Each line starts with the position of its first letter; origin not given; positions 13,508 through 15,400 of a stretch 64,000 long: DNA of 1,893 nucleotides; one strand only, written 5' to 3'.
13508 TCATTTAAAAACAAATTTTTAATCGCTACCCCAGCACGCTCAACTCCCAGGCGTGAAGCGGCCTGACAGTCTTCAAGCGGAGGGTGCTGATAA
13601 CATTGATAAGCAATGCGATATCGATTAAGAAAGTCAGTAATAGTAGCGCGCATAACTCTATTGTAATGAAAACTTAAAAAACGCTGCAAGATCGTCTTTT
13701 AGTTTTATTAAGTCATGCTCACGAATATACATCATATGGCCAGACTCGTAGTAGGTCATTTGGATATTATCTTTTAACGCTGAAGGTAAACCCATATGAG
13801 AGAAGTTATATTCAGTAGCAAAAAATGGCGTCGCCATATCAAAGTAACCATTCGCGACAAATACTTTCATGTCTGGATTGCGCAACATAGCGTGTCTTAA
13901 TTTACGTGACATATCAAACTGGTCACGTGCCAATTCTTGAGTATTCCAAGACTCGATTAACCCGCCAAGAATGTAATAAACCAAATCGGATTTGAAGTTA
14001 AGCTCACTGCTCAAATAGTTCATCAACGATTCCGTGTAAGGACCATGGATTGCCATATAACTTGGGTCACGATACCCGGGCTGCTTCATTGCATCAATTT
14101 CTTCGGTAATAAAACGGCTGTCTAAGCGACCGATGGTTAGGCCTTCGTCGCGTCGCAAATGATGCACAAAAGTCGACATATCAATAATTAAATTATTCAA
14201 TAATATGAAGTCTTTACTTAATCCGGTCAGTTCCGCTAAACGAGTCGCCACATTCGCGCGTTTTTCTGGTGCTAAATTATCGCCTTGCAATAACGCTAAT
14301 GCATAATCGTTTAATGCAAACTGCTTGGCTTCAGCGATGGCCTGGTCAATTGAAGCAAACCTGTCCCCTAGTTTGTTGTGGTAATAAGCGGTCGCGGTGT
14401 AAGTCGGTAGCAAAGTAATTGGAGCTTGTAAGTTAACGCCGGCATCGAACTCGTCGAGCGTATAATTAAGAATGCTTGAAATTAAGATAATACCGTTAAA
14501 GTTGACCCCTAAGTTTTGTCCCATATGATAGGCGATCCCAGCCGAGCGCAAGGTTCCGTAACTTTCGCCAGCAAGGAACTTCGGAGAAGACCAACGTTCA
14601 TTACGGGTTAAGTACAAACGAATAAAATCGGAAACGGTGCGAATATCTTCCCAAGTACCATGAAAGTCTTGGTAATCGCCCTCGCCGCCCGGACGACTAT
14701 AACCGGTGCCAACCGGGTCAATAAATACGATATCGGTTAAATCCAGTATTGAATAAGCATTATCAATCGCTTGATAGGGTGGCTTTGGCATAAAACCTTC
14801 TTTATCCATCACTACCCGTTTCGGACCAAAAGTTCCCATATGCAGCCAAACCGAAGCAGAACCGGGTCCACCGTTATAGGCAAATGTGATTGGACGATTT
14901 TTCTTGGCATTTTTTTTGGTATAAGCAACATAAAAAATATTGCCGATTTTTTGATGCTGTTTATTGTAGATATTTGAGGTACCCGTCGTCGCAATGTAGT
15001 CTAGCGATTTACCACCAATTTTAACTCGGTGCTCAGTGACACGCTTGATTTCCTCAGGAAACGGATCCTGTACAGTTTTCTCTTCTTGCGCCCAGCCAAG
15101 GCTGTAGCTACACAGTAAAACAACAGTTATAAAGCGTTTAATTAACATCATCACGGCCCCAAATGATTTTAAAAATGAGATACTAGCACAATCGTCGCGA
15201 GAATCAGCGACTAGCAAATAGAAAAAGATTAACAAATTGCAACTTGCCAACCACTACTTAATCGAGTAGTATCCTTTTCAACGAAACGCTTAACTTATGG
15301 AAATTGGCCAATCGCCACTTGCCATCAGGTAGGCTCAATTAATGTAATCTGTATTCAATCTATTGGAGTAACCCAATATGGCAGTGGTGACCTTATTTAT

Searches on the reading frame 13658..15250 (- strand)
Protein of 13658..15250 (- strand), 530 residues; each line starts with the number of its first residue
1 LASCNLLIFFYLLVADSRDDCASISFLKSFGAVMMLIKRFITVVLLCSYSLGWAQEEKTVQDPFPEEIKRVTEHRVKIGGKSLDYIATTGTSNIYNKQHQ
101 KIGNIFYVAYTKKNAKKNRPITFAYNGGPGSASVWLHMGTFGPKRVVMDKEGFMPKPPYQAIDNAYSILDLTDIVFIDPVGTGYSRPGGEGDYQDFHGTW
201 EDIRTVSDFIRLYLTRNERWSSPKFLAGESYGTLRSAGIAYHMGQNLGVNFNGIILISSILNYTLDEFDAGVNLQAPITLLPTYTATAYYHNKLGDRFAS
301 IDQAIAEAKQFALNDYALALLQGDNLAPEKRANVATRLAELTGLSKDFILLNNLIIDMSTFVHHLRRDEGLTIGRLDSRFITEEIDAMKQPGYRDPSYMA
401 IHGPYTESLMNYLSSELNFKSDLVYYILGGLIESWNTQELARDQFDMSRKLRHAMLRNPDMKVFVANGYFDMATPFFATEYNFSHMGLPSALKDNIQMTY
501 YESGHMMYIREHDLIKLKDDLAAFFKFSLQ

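Call 75: search_protein_families(library=pfam, proteins=[window:13658-15250:-], max_evalue=0.0001)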
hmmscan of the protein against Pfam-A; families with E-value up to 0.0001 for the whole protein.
window:13658-15250:- (530 aa): 1 family
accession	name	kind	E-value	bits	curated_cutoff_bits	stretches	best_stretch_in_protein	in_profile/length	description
PF00450.28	Peptidase_S10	-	2.8e-14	53.8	21.9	1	99-261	20-181/420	Serine carboxypeptidase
